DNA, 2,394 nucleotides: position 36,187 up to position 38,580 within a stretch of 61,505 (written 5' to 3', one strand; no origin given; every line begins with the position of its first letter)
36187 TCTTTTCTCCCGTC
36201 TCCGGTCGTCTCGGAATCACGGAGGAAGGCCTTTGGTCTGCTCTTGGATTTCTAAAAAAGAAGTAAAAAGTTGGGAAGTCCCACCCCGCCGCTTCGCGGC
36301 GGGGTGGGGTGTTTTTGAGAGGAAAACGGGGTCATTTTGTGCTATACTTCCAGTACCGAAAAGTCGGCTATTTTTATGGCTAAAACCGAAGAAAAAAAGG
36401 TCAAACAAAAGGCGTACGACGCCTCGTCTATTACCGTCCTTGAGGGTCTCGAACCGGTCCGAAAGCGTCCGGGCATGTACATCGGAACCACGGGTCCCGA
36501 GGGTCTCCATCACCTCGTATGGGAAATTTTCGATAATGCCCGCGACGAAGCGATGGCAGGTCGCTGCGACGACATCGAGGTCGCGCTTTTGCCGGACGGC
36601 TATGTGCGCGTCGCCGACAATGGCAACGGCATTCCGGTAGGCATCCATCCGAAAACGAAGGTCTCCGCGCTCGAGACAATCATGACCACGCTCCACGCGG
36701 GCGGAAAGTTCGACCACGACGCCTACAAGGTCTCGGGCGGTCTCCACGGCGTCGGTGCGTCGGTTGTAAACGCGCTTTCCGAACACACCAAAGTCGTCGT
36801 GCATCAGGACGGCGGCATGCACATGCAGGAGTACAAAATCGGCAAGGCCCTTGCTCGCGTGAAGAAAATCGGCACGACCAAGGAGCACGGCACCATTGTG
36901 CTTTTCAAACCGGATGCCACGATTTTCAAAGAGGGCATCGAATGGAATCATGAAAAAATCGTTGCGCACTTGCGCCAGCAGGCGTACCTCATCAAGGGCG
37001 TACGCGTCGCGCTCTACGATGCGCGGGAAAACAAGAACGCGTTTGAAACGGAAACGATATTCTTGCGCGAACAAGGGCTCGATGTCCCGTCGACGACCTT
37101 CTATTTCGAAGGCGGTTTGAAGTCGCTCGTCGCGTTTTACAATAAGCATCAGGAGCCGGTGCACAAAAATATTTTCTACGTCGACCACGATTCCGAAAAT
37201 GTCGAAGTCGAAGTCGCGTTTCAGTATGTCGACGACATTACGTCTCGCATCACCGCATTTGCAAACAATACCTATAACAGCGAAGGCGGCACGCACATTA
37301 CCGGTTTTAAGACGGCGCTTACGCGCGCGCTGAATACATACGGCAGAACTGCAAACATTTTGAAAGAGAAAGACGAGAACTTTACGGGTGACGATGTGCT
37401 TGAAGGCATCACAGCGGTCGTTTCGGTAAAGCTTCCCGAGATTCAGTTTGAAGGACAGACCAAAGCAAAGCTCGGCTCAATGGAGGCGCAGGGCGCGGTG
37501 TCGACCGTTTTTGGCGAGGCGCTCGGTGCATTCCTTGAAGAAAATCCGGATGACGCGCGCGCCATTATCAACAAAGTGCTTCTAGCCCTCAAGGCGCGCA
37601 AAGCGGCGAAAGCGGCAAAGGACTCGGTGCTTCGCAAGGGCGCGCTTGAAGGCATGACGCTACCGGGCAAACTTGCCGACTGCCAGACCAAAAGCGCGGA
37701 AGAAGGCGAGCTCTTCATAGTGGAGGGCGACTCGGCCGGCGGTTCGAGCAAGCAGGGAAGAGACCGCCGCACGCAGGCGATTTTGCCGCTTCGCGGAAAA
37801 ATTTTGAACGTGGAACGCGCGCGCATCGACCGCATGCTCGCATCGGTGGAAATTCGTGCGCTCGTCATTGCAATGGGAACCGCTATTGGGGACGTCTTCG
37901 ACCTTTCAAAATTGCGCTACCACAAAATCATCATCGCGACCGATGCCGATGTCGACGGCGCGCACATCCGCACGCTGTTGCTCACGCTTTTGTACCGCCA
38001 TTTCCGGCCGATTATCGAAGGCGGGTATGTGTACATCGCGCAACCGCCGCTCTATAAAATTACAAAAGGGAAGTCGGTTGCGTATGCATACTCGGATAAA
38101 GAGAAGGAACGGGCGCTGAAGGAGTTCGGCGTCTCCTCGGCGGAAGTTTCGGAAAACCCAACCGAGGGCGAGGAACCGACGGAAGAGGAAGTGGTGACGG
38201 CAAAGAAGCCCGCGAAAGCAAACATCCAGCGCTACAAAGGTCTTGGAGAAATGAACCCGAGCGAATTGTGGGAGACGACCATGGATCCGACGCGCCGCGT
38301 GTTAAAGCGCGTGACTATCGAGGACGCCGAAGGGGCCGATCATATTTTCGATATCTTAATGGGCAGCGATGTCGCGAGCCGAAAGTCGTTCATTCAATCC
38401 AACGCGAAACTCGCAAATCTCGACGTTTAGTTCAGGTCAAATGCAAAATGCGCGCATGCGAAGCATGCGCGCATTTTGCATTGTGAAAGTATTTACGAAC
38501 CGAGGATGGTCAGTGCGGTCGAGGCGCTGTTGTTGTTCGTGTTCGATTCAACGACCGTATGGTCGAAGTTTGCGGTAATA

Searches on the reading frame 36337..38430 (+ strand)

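Call 75: search_protein_families(library=pfam, proteins=[window:36337-38430:+], max_evalue=0.00001)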
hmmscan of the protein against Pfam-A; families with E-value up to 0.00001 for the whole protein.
window:36337-38430:+ (697 aa): 4 families
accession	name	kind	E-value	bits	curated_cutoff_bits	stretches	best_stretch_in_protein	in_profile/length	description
PF00204.31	DNA_gyraseB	-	9.2e-56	188.5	27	1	260-429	1-172/173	DNA gyrase B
PF00986.26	DNA_gyraseB_C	-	9.8e-29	99.7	29.8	1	627-687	3-63/63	DNA gyrase B subunit, carboxyl terminus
PF01751.28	Toprim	-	4.6e-18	65.6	23.1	1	458-569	1-95/96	Toprim domain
PF02518.31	HATPase_c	-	6.4e-14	52.8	26.4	1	54-179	3-94/111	Histidine kinase-, DNA gyrase B-, and HSP90-like ATPase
